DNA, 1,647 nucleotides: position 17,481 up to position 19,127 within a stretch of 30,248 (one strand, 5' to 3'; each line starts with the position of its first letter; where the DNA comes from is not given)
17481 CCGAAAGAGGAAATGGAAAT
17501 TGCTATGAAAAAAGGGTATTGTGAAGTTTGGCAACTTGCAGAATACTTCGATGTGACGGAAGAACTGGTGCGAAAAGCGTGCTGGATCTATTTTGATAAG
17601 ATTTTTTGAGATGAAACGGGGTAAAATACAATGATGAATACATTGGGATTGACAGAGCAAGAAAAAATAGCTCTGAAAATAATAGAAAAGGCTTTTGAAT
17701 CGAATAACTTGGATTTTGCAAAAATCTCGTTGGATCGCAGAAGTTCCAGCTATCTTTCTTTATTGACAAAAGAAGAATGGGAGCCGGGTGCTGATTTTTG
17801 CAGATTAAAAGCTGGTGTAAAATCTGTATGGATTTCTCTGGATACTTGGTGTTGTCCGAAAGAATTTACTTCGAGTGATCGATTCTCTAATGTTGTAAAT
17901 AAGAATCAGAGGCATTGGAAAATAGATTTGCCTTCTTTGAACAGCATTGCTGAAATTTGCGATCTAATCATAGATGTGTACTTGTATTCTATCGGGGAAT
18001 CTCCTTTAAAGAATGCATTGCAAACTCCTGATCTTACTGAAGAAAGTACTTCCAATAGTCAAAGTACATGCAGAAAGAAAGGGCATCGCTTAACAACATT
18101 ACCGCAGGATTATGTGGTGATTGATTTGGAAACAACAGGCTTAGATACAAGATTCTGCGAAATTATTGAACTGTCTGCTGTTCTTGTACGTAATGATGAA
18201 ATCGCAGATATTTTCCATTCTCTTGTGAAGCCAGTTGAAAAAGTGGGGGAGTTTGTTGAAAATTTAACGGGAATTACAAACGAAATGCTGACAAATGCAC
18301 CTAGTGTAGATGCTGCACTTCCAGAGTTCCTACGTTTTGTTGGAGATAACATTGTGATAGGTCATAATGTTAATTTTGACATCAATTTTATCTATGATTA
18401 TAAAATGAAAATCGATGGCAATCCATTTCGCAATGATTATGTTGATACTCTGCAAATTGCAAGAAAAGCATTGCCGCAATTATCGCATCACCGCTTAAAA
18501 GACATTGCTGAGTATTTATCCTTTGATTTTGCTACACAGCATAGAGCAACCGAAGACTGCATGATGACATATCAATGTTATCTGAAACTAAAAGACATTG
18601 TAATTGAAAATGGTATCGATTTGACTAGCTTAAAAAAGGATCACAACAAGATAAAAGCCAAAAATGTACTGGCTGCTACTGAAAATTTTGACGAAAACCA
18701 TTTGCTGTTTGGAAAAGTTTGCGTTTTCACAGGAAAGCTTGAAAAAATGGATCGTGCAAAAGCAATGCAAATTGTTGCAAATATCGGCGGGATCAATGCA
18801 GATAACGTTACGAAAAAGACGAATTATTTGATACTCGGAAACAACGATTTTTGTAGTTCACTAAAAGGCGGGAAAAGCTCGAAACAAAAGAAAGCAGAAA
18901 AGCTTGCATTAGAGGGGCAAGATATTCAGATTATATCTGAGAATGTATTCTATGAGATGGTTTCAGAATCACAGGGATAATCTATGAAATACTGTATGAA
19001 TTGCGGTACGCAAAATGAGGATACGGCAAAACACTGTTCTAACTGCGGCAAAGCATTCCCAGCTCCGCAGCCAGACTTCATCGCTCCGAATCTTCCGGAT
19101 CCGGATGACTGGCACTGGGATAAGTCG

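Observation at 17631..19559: Two-gene cargo in the immA-int slot: unknown-domain + DEDDh exonuclease + BRCT fusion, coupled to a zinc-ribbon membrane protein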

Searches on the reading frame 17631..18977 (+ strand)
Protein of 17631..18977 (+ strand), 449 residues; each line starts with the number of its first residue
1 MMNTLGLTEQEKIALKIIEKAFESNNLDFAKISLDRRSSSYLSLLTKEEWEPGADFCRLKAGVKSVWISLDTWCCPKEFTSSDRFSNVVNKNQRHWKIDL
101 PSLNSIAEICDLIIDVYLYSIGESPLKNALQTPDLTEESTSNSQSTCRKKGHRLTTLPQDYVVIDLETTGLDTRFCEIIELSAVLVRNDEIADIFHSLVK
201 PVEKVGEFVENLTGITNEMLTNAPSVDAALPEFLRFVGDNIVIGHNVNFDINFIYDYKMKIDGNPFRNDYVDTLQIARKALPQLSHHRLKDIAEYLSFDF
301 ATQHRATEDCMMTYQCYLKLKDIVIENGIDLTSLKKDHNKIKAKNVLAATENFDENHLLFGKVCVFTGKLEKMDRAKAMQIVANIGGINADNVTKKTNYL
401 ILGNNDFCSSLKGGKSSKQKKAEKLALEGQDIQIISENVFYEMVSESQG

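Call 3: search_protein_families(library=pfam, proteins=[window:17631-18977:+], max_evalue=0.1)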
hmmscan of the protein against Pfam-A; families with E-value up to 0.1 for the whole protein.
window:17631-18977:+ (449 aa): 6 families
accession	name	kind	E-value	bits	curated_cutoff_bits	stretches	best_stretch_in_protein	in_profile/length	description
PF00929.31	RNase_T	-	2.4e-37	129.4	24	1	162-316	1-163/164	Exonuclease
PF00533.33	BRCT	-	3.2e-05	24.5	21.3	1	362-420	8-59/78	BRCA1 C Terminus (BRCT) domain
PF13482.12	RNase_H_2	-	4.5e-05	23.9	22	1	164-322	3-139/165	RNase_H superfamily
PF21762.3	DEDDh_C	-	4.8e-05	24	27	1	241-319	109-187/188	DNA polymerase III subunit epsilon-like, C-terminal domain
PF18136.6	DNApol_Exo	-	0.038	13.6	26.7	1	239-277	132-167/282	DNA mitochondrial polymerase exonuclease domain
PF12738.14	PTCB-BRCT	-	0.07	13.6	22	0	365-424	3-53/63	twin BRCT domain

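Call 4: search_protein_families(library=padloc, proteins=[window:17631-18977:+], max_evalue=1)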
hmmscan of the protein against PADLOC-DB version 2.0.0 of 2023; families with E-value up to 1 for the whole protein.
window:17631-18977:+ (449 aa): 5 families
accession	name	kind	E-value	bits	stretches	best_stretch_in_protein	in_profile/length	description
PDLC01247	DEDDh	-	3.4e-39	132.7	1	162-317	1-138/139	"CAS-I,CAS-II,CAS-III,CAS-IV,CAS-V,CAS-VI; associated"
PDLC05027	PDC-S48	-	5.4e-30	102.8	2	159-315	4-161/411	-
PDLC05028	PDC-S48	-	2e-20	70.8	1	147-309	8-168/512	-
PDLC00753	Effector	-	0.0018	16.1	1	161-315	8-171/184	Exonuclease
PDLC03802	RTasHel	-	0.0018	15.2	1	162-313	402-510/675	DRT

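Call 5: search_protein_families(library=phrogs, proteins=[window:17631-18977:+], max_evalue=0.1)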
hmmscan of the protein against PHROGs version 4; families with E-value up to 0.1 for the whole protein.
window:17631-18977:+ (449 aa): 8 families
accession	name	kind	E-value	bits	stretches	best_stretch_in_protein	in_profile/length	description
phrog_192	-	DNA, RNA and nucleotide metabolism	7.5e-55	187.8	1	140-444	87-364/397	DNA polymerase exonuclease subunit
phrog_14632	-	DNA, RNA and nucleotide metabolism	2.8e-34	119.5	1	157-359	80-279/380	DNA polymerase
phrog_17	-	DNA, RNA and nucleotide metabolism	2.4e-10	40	1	158-327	669-831/1445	DNA polymerase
phrog_2561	-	DNA, RNA and nucleotide metabolism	3.3e-10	41.4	1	347-445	77-161/167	DNA ligase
phrog_3989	-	unknown function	5.8e-09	36.6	1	355-445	203-293/296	-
phrog_3869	-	DNA, RNA and nucleotide metabolism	3.3e-07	30.2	1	327-445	545-654/656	NAD-dependent DNA ligase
phrog_3498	-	DNA, RNA and nucleotide metabolism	6.7e-07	30.3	1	328-439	149-248/256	NAD-dependent DNA ligase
phrog_403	-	DNA, RNA and nucleotide metabolism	4.7e-05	23.4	1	240-306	142-209/321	DNA polymerase exonuclease subunit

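Call 6: search_protein_families(library=ncbifam, proteins=[window:17631-18977:+], max_evalue=0.1)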
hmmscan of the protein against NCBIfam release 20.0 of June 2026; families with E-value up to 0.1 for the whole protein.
window:17631-18977:+ (449 aa): 34 families (the best 25 are shown)
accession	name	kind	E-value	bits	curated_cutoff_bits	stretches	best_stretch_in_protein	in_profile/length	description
TIGR01405.1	polC_Gram_pos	equivalog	4e-45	154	1043.45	1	158-438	188-465/1211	DNA polymerase III subunit alpha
NF001688.0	PRK00448.1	equivalog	6.5e-45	153.2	873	1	154-404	418-664/1445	PolC-type DNA polymerase III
NF005906.0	PRK07883.1-4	equivalog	1e-41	143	495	1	160-329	7-177/563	DEDD exonuclease domain-containing protein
NF005289.0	PRK06807.1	equivalog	9e-41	140.1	335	1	155-324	4-172/313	3'-5' exonuclease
NF006316.0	PRK08517.1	equivalog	1.6e-39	135.8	247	1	157-350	68-262/270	3'-5' exonuclease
NF005907.0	PRK07883.1-5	equivalog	1e-37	129.8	454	1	143-317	14-188/584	DEDD exonuclease domain-containing protein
TIGR01407.1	dinG_rel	hypoth_equivalog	2.7e-36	125.2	547.7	1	161-321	2-162/889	putative DnaQ family exonuclease/DinG family helicase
NF004844.0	PRK06195.1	equivalog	3.3e-36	125.3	373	2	336-445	199-307/309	DNA polymerase III subunit epsilon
NF005981.0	PRK08074.1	equivalog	1.6e-33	115.8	789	1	159-321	3-166/931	ATP-dependent DNA helicase DinG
NF005836.0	PRK07740.1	equivalog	3.4e-30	105.3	261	1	152-328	54-230/244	hypothetical protein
NF005905.0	PRK07883.1-3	equivalog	3.5e-30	105.2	508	1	160-341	25-209/581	DEDD exonuclease domain-containing protein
NF005904.0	PRK07883.1-2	equivalog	1.7e-26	92.6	969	1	151-316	22-189/584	DEDD exonuclease domain-containing protein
TIGR00573.1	dnaq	subfamily_domain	2.8e-26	92.4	71.5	1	160-336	8-185/217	exonuclease, DNA polymerase III, epsilon subunit family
NF005569.0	PRK07246.1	equivalog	6e-26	91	794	1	159-323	7-169/820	bifunctional DnaQ family exonuclease/ATP-dependent helicase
NF005903.0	PRK07883.1-1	equivalog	3.4e-22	78.6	1038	1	157-329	38-218/642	DEDD exonuclease domain-containing protein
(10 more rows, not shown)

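Call 8: search_dna_similar(query=window:17631-18977:+, collection=phages, mode=protein, max_rows=30)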
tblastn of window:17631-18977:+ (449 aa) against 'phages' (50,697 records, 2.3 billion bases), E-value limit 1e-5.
Records with a match: 166; places in all: 168; records where one place covers at least 80% of the query: 0.
Best place of each record, by identity: <60% 166.
By first word of the organism name: Bacillus 27; Clostridium 20; Bacteriophage 19; Streptococcus 18; Staphylococcus 14; Paenibacillus 13; Pseudomonas 11; Listeria 10; Clostridioides 4; Serratia 4; and 14 more.
By host as written in the record: - 32; Staphylococcus aureus 12; Paenibacillus larvae 11; Bacillus pumilus BL8 11; Listeria monocytogenes 10; Clostridium difficile 8; Bacillus pumilus BL-8 6; Pseudomonas aeruginosa PAO1 5; and 51 more.
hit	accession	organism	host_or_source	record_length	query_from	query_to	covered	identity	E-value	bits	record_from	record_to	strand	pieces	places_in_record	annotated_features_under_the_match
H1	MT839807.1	Bacteriophage sp.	human fecal samples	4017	149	445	66%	43.8%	2e-67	238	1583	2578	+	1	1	record has no annotation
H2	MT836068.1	Bacteriophage sp.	human fecal samples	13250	150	445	66%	43.6%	1e-64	231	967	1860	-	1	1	record has no annotation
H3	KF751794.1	Campylobacter phage CJIE4-2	Campylobacter jejuni subsp. jejuni ...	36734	150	444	66%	42.2%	2e-57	210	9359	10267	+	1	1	dnaQ: DNA polymerase III PolC, epsilon subunit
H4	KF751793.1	Campylobacter phage CJIE4-1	Campylobacter jejuni subsp. jejuni ...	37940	150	444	66%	42.2%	2e-57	210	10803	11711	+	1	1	dnaQ: DNA polymerase III PolC, epsilon subunit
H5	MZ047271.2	Campylobacter phage PC10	Campylobacter jejuni L26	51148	150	444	66%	42.2%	2e-57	210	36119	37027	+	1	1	polC: DNA polymerase III PolC-type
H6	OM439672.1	Staphylococcus phage vB_SauS_I73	Staphylococcus aureus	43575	160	445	64%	30.1%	1e-16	89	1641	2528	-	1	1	exonuclease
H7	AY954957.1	Staphylococcus phage 47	-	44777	160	445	64%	30.1%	2e-16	88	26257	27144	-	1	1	ORF013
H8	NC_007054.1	Staphylococcus phage 47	Staphylococcus aureus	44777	160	445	64%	30.1%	2e-16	88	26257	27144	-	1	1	DNA ligase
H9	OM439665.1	Staphylococcus phage vB_SauS_320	Staphylococcus aureus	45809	160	445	64%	30.1%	2e-16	88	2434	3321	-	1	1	exonuclease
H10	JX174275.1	Staphylococcus phage LH1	Staphylococcus aureus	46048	160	445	64%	30.1%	2e-16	88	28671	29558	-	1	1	epsilon subunit DNA polymerase III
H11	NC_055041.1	Staphylococcus phage LH1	Staphylococcus aureus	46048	160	445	64%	30.1%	2e-16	88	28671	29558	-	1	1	DNA ligase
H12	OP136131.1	Staphylococcus phage phiSa2wa-st5.7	Staphylococcus aureus 15129 ST5-MRSA-IV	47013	160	445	64%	30.1%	2e-16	88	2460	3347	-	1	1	exonuclease domain-containing protein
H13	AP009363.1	Staphylococcus phage phi2958PVL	Staphylococcus aureus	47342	160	445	64%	30.1%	2e-16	88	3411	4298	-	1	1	hypothetical protein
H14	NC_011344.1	Staphylococcus phage phi2958PVL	Staphylococcus aureus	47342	160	445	64%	30.1%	2e-16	88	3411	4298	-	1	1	DNA ligase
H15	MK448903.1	Streptococcus phage Javan310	Streptococcus mitis B9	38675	155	446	65%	29.0%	5e-21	102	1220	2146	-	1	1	DinG family ATP-dependent helicase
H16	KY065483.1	Streptococcus phage IPP43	Streptococcus pneumoniae 44/3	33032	155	446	65%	28.8%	2e-21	103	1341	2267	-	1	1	exonuclease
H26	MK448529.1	Streptococcus satellite phage Javan542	Streptococcus sanguinis 2908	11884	157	444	64%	27.9%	4e-17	90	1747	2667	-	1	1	DinG family ATP-dependent helicase | hypothetical protein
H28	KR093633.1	Moraxella phage Mcat9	Moraxella catarrhalis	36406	161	444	63%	26.3%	2e-10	70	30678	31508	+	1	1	hypothetical protein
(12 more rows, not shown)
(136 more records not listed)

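Call 9: get_annotated_region(hit=H16, flank=4000)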
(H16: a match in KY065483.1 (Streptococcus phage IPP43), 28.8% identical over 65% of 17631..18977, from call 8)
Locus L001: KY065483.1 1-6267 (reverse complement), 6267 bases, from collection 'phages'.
description: Streptococcus phage IPP43, complete genome.
organism: Streptococcus phage IPP43 (NCBI taxid 1916182)
taxonomy: Viruses; Duplodnaviria; Heunggongvirae; Uroviricota; Caudoviricetes
host: Streptococcus pneumoniae 44/3; source: -; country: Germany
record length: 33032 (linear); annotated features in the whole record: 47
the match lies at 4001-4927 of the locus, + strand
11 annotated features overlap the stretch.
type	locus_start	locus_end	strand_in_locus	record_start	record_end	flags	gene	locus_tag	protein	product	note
CDS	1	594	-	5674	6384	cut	-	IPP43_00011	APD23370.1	hypothetical protein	gp15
CDS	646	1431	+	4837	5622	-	-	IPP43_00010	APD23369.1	hypothetical protein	-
CDS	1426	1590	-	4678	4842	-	-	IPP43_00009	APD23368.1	hypothetical protein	-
CDS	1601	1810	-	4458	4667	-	-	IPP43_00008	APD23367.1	hypothetical protein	-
CDS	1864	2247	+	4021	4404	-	-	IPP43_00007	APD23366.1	hypothetical protein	-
CDS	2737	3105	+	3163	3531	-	-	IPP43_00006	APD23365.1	transcriptional regulator, Cro/CI family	-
CDS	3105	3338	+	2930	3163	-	-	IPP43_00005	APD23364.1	hypothetical protein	-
CDS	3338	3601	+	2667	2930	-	-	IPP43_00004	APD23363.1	plasmid stabilization system protein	-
CDS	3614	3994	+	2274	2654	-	-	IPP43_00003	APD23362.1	hypothetical protein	-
CDS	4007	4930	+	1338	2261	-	-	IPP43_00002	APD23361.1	exonuclease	-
CDS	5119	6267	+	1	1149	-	-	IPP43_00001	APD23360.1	integrase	-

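Call 10: get_annotated_region(hit=H13, flank=4000)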
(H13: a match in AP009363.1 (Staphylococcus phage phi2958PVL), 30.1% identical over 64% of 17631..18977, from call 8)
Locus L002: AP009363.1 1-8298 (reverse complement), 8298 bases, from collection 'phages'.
description: Staphylococcus phage phi2958PVL proviral DNA, complete seqeunce.
organism: Staphylococcus phage phi2958PVL (NCBI taxid 430796)
taxonomy: Viruses; Duplodnaviria; Heunggongvirae; Uroviricota; Caudoviricetes; Triavirus; Triavirus tv2958PVL
host: Staphylococcus aureus; source: -; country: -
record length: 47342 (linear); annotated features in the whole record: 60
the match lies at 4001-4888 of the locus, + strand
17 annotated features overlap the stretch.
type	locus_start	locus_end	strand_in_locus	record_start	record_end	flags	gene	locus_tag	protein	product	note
CDS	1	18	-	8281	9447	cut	-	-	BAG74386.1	hypothetical protein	ORF No.JP017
CDS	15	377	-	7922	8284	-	-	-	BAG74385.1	hypothetical protein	ORF No.JP016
CDS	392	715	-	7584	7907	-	-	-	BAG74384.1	hypothetical protein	ORF No.JP015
CDS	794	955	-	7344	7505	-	-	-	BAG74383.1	hypothetical protein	ORF No.JP014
CDS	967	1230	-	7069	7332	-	-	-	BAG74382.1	hypothetical protein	ORF No.JP013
CDS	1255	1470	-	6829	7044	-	-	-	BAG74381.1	hypothetical protein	ORF No.JP012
CDS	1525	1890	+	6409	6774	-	-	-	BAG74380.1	hypothetical protein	ORF No.JCP011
CDS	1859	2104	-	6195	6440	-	-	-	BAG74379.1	hypothetical protein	ORF No.JP010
CDS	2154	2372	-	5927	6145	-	-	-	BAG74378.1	hypothetical protein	ORF No.JP009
CDS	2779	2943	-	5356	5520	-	ant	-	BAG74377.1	anti-repressor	ORF No.JP008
CDS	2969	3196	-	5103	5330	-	-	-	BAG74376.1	hypothetical protein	ORF No.JP007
CDS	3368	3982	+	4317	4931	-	rep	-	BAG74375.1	probable transcriptional repressor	ORF No.JCP006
CDS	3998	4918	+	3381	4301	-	-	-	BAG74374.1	hypothetical protein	ORF No.JCP005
CDS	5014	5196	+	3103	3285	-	-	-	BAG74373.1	hypothetical protein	ORF No.JCP004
CDS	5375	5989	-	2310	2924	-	-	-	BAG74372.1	Na(+)/K(+) ATPase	ORF No.JP003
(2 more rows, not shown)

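Call 11: get_annotated_region(hit=H3, flank=4000)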
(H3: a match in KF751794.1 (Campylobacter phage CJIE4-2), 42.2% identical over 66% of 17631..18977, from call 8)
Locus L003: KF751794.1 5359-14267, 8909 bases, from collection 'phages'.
description: Campylobacter phage CJIE4-2, complete genome.
organism: Campylobacter phage CJIE4-2 (NCBI taxid 1470459)
taxonomy: Viruses; Duplodnaviria; Heunggongvirae; Uroviricota; Caudoviricetes
host: Campylobacter jejuni subsp. jejuni 00-1597; source: stool sample; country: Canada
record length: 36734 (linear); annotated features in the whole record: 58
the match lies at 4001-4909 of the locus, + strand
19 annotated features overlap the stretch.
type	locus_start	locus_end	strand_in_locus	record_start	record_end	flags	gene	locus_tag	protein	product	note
CDS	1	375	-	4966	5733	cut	-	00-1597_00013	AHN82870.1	RloG protein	-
CDS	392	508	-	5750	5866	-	-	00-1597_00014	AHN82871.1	hypothetical protein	-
CDS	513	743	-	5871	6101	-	-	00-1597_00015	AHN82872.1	hypothetical protein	-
CDS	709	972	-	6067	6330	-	-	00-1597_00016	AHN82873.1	hypothetical protein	-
CDS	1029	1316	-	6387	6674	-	-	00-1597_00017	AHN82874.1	YopX protein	-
CDS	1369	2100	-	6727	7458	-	-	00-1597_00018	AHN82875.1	DNA-binding protein Roi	-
CDS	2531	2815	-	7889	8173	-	-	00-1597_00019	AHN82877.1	hypothetical protein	-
CDS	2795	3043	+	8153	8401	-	-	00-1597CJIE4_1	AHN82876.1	hypothetical protein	-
CDS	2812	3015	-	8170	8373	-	-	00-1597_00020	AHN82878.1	hypothetical protein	-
CDS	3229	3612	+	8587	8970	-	-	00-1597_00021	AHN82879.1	repressor protein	bacteriophage CI repressor protein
CDS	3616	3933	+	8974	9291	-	-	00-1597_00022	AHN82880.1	hypothetical protein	-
CDS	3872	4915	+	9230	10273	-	dnaQ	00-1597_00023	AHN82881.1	DNA polymerase III PolC, epsilon subunit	-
CDS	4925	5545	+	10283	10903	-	-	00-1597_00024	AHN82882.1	hypothetical protein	-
CDS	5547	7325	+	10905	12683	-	-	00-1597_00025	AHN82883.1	KAP family P-loop domain protein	-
CDS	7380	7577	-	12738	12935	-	-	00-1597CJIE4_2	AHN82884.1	hypothetical protein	-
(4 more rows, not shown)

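Call 12: find_homologous_proteins(query=window:17631-18977:+, max_evalue=0.00001)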
Query window:17631-18977:+ (449 aa): 3151 proteins with E <= 0.00001 among 8000 candidates; the best 120 are listed.
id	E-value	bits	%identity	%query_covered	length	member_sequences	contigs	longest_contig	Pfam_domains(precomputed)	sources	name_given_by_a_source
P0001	4.1e-296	999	99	100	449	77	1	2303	PF00929.32,PF00533.34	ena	-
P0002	2.1e-128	447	47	67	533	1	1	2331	PF00929.32,PF01612.27,PF18136.7,PF00533.34,PF13482.13,PF16473.12,PF21762.4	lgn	-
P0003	1.7e-125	437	47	66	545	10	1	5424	PF00929.32,PF00533.34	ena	-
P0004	2.7e-123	430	63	67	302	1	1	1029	PF00929.32,PF00533.34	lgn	-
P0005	2.8e-122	427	64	66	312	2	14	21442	PF00929.32,PF00533.34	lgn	-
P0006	4.4e-122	426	48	98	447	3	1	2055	PF00929.32,PF00533.34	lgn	-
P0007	3.0e-121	423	62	67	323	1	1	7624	PF00929.32,PF00533.34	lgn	-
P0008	3.7e-120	420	61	68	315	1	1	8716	PF00929.32,PF00533.34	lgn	-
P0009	5.3e-119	416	61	67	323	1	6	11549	PF00929.32,PF00533.34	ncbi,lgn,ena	-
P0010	1.5e-116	408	59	68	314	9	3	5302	PF00929.32,PF00533.34,PF13482.13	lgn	-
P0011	1.9e-115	404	42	67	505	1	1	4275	PF00929.32,PF01612.27,PF00533.34,PF13482.13,PF21762.4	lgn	-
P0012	5.1e-112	393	51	66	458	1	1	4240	PF00929.32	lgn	-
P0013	1.1e-111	392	44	98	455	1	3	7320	PF00929.32,PF00533.34,PF13482.13,PF21762.4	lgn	-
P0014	3.0e-108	380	41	99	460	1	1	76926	PF00929.32,PF00533.34,PF21762.4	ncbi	-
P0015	4.0e-108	380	50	68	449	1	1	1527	PF00929.32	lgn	-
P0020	2.0e-104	368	42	99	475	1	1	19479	PF00929.32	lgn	-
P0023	9.7e-104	365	44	98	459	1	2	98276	PF00929.32,PF00533.34,PF21762.4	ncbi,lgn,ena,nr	ncbi:MAG: ribonuclease H-like domain-containing protein [Clostridia bacterium]|nr:ribonuclease H-lik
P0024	2.4e-102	361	41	99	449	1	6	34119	PF00929.32,PF00533.34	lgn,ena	-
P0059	7.6e-98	346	54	66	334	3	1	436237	PF00929.32,PF00533.34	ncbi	-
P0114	9.5e-96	339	54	66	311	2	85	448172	PF00929.32,PF00533.34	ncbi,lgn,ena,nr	ncbi:MAG: exonuclease [Eubacterium sp.]|nr:exonuclease [Eubacterium sp.] DAU90558.1 MAG TPA: DNA pol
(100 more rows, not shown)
